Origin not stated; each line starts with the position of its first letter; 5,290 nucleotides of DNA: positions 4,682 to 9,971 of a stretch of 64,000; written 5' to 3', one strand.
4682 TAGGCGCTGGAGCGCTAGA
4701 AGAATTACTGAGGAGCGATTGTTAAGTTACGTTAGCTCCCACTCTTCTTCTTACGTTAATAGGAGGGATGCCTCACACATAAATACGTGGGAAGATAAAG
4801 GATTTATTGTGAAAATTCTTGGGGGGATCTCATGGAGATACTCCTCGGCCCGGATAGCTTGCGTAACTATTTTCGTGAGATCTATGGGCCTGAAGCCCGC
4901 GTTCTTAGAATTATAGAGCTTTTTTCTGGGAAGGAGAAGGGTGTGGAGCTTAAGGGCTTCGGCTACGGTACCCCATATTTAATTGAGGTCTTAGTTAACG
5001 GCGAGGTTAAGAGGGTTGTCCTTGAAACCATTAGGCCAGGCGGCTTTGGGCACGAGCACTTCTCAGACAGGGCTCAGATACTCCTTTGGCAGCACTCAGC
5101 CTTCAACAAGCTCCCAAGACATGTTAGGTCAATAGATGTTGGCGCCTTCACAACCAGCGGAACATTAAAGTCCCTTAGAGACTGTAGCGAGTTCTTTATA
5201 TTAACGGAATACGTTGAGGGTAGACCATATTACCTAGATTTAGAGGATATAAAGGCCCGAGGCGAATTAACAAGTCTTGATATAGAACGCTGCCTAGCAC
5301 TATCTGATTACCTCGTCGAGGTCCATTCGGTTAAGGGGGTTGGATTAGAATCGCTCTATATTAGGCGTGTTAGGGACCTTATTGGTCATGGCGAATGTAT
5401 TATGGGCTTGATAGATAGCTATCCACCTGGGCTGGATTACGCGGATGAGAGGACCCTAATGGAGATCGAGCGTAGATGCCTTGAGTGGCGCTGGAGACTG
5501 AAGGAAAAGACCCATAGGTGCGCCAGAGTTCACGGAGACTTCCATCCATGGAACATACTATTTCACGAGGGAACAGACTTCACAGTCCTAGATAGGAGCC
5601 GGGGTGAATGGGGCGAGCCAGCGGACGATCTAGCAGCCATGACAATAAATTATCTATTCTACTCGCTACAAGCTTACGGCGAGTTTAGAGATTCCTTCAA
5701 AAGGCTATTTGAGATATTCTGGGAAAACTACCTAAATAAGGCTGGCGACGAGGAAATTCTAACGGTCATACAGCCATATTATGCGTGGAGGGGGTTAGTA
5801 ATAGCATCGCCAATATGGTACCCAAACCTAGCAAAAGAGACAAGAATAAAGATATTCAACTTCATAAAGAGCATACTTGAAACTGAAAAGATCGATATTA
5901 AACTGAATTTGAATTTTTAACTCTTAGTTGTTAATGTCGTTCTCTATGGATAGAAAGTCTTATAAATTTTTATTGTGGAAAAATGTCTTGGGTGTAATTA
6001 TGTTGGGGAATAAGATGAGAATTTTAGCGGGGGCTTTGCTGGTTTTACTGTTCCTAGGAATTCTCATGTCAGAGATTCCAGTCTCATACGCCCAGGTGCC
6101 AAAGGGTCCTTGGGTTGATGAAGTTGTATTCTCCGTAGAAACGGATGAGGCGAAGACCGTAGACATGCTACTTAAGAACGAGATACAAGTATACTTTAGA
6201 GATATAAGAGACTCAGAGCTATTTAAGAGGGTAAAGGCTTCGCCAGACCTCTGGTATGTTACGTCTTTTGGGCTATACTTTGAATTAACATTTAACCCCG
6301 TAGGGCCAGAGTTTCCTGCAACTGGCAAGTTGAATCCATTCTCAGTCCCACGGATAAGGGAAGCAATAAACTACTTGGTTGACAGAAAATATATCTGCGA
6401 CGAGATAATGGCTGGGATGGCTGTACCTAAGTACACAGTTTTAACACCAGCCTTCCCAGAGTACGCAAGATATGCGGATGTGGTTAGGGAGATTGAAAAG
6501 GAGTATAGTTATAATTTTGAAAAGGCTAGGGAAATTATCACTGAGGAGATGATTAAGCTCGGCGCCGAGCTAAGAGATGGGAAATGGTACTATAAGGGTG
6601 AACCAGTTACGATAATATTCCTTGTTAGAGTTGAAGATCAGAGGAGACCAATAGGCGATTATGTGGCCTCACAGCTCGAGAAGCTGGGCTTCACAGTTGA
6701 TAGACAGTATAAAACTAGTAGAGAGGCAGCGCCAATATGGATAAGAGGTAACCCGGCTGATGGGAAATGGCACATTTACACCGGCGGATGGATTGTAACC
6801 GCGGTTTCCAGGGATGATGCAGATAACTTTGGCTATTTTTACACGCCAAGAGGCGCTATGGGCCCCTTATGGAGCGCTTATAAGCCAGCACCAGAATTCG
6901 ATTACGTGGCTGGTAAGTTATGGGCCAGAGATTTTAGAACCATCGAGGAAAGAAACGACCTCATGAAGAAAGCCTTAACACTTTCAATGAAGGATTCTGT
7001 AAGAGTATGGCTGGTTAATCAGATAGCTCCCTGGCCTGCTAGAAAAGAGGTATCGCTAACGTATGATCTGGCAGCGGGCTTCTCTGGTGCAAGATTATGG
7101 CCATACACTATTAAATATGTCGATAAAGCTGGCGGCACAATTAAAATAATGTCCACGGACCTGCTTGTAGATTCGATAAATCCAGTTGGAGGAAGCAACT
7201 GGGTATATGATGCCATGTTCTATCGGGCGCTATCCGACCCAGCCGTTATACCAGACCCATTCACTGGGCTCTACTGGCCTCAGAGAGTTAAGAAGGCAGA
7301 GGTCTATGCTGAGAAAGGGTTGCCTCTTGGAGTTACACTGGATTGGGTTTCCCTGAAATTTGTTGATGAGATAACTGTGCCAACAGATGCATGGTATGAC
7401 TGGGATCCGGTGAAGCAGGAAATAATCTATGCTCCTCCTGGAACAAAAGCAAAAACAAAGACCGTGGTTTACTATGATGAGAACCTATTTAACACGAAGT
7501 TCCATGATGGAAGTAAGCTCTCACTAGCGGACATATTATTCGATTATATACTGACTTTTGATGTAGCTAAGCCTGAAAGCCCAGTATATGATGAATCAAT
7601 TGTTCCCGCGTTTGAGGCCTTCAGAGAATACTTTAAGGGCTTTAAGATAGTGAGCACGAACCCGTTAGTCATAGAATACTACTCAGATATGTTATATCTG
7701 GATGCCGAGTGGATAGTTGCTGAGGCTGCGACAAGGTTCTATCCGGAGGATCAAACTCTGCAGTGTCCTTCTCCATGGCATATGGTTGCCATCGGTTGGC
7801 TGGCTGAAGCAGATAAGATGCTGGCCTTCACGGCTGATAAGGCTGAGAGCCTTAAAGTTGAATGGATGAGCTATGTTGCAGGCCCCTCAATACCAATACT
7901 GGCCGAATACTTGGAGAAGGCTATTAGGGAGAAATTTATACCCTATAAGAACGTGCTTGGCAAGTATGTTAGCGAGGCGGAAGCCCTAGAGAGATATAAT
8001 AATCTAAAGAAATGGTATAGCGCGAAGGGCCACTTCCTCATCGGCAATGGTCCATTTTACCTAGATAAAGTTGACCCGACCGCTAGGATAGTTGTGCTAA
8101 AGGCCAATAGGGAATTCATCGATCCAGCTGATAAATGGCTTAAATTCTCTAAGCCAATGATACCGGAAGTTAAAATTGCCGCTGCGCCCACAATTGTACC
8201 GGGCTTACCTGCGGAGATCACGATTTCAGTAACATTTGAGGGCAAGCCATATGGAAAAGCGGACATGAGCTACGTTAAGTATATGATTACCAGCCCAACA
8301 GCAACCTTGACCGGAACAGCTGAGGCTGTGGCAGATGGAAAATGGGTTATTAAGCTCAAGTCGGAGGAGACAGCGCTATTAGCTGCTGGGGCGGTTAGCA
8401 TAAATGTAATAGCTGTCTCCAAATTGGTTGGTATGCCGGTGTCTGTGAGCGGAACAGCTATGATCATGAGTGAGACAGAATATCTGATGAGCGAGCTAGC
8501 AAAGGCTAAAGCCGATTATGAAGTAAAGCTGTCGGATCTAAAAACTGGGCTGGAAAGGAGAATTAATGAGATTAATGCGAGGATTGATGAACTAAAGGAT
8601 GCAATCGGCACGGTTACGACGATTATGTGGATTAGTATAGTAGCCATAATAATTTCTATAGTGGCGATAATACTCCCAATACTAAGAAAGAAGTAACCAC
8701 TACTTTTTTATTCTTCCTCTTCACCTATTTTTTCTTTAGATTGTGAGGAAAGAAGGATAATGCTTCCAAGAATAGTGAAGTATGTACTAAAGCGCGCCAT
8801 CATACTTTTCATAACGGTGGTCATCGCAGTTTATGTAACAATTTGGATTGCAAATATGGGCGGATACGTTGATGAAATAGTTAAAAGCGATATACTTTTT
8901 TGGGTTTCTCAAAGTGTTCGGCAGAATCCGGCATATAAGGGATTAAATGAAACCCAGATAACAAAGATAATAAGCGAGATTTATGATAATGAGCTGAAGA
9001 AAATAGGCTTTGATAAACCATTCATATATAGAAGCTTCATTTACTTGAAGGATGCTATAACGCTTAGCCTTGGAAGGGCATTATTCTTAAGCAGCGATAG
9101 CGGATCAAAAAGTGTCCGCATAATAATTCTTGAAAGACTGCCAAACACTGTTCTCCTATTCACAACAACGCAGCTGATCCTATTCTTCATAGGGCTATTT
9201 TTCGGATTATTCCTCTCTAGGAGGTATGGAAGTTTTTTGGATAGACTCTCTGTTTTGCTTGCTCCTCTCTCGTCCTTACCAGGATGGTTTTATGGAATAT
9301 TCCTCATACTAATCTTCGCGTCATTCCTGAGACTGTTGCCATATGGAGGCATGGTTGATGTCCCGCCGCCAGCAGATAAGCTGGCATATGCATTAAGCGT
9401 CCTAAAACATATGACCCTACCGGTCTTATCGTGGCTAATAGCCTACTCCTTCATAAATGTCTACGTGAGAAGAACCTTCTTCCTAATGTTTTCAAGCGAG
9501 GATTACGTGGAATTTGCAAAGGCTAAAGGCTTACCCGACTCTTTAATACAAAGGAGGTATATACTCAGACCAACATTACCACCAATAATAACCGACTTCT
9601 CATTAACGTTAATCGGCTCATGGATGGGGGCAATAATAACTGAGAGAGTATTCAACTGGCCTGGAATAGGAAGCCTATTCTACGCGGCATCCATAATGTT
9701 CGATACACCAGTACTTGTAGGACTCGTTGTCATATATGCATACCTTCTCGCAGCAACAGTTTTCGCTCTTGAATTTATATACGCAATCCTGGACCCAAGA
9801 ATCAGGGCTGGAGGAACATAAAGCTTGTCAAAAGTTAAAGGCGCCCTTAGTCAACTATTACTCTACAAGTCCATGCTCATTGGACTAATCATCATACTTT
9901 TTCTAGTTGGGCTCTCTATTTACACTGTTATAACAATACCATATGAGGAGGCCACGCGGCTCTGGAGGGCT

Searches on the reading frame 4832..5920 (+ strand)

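Call 30: search_protein_families(library=pfam, proteins=[window:4832-5920:+], max_evalue=0.0001)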
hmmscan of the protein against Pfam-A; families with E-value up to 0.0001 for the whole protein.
window:4832-5920:+ (362 aa): 1 family
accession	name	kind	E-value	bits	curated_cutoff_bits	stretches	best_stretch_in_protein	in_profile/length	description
PF01636.29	APH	-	2.3e-08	34.5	23.2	1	121-274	71-212/239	Phosphotransferase enzyme family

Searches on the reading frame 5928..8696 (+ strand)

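Call 30: search_protein_families(library=pfam, proteins=[window:5928-8696:+], max_evalue=0.0001)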
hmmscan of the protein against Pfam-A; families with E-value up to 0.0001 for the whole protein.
window:5928-8696:+ (922 aa): 1 family
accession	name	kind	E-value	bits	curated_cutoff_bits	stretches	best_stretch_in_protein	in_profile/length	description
PF00496.27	SBP_bac_5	-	5.5e-31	108.4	32.4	1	59-306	144-362/368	Bacterial extracellular solute-binding proteins, family 5 Middle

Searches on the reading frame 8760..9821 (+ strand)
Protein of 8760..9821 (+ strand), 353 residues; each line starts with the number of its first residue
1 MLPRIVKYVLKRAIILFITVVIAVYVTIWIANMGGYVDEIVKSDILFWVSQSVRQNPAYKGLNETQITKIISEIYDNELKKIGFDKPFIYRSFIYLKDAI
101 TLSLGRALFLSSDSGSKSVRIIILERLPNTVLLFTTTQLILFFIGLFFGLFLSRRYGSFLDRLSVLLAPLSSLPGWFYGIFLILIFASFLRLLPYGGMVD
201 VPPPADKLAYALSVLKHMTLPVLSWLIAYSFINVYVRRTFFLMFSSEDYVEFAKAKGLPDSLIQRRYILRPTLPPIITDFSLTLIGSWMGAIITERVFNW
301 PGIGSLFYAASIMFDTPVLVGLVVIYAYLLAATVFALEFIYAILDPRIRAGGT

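Call 30: search_protein_families(library=pfam, proteins=[window:8760-9821:+], max_evalue=0.0001)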
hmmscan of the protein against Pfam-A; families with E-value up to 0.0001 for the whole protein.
window:8760-9821:+ (353 aa): 1 family
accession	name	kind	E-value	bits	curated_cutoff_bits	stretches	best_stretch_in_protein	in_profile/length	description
PF00528.27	BPD_transp_1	-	4.6e-26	92.1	26.4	1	145-349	1-183/184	Binding-protein-dependent transport system inner membrane component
